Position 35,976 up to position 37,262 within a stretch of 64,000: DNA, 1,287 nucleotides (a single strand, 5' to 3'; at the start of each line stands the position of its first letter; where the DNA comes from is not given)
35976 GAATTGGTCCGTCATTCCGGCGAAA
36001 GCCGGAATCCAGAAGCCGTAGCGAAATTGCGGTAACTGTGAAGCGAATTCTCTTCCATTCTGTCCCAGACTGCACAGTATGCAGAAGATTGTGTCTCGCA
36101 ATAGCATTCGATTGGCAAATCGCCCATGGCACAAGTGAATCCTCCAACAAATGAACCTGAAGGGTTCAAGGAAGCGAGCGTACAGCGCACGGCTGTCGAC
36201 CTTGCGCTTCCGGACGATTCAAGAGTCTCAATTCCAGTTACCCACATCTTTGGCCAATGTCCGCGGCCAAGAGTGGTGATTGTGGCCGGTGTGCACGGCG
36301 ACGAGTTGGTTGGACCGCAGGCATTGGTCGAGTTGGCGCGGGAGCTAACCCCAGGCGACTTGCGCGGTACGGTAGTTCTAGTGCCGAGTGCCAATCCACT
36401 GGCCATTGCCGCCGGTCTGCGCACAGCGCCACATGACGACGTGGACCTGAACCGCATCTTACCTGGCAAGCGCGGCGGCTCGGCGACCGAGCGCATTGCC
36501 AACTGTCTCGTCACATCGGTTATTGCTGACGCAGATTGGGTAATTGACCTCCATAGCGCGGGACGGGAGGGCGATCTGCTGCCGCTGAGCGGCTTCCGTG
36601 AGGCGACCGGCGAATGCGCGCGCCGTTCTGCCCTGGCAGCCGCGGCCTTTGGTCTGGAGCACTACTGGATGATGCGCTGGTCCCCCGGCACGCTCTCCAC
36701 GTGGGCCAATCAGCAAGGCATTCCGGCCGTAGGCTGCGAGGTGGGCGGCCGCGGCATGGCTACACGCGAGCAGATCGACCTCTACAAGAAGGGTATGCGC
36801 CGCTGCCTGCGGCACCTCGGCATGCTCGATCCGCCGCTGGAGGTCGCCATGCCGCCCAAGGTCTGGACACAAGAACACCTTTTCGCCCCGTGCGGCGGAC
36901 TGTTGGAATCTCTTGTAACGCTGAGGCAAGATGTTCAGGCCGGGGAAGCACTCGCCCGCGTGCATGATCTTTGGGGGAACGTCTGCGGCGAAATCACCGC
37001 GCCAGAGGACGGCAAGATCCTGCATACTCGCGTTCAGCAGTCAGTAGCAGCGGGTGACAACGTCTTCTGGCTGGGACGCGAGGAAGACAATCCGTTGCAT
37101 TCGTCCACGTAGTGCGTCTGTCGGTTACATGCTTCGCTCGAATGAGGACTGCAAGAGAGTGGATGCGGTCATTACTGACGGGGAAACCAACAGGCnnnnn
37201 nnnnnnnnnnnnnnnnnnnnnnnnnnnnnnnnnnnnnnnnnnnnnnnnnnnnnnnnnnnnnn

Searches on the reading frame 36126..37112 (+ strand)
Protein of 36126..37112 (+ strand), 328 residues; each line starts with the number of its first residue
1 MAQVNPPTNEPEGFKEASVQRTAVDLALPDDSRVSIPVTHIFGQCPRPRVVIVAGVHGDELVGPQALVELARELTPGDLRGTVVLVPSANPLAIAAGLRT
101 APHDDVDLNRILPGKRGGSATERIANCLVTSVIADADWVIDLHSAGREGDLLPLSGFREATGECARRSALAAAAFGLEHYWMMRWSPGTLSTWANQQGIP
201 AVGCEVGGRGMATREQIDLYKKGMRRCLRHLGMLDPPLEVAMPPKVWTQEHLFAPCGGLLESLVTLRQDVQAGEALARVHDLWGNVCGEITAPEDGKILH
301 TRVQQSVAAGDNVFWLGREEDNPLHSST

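Call 3: search_protein_families(library=pfam, proteins=[window:36126-37112:+], max_evalue=0.01)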
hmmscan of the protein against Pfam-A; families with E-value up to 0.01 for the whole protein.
window:36126-37112:+ (328 aa): 2 families
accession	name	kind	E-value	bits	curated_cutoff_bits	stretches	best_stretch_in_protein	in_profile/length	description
PF24827.1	AstE_AspA_cat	-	1.4e-33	116.5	25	1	47-231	2-192/192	Succinylglutamate desuccinylase/Aspartoacylase catalytic domain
PF00246.29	Peptidase_M14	-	0.0024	18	21.6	1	47-76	46-75/286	Zinc carboxypeptidase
